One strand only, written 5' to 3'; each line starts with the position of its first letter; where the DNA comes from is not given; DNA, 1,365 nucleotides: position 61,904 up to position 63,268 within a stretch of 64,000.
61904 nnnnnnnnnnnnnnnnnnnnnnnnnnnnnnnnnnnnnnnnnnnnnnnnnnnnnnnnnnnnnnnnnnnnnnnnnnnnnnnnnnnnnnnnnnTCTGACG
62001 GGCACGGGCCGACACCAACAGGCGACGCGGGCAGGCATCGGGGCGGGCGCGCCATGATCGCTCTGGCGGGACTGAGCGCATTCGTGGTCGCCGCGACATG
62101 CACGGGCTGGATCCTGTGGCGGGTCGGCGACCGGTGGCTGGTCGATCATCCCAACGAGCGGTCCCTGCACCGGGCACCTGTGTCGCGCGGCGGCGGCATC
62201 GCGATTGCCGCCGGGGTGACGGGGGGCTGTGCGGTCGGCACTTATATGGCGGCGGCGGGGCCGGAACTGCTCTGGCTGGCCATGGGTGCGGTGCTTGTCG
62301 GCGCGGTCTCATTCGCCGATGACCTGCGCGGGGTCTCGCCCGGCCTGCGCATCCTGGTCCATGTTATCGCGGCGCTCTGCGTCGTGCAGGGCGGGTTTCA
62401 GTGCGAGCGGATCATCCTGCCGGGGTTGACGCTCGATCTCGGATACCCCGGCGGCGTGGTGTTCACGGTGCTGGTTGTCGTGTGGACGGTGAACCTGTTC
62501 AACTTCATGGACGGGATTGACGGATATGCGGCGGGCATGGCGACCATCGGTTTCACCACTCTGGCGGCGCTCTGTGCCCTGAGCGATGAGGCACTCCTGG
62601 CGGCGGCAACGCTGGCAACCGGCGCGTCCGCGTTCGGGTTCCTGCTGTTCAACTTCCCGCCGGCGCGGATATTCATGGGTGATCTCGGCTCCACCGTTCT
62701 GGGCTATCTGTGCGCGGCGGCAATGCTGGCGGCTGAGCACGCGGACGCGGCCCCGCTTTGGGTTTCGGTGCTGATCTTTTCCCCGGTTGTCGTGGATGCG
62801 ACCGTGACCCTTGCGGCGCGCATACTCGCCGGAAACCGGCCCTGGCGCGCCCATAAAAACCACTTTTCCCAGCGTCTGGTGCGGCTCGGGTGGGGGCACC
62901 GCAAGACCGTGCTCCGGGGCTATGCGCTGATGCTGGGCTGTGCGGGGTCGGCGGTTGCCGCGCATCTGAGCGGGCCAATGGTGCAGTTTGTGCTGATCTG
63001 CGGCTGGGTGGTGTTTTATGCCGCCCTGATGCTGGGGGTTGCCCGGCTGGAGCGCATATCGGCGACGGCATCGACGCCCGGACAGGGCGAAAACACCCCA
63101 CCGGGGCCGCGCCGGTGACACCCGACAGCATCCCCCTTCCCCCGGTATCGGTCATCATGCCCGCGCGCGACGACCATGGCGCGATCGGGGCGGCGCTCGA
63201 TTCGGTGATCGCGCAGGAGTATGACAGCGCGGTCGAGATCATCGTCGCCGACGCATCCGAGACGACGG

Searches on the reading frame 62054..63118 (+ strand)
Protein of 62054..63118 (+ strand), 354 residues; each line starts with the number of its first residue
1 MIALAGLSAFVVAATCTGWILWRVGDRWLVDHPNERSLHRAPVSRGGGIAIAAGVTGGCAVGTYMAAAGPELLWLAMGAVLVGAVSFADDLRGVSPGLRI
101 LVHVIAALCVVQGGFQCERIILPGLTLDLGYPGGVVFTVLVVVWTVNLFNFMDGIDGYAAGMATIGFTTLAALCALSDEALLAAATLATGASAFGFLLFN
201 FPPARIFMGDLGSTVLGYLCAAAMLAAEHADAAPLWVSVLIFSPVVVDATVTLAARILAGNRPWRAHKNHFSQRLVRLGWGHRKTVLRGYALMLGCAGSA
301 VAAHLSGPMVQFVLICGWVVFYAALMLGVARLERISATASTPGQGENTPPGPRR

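Call 37: search_protein_families(library=pfam, proteins=[window:62054-63118:+], max_evalue=0.00001)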
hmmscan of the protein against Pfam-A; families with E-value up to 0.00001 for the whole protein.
window:62054-63118:+ (354 aa): 1 family
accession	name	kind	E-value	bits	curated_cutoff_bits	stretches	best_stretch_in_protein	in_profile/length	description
PF00953.26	Glycos_transf_4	-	2e-34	119.4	27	1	74-226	3-158/160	Glycosyl transferase family 4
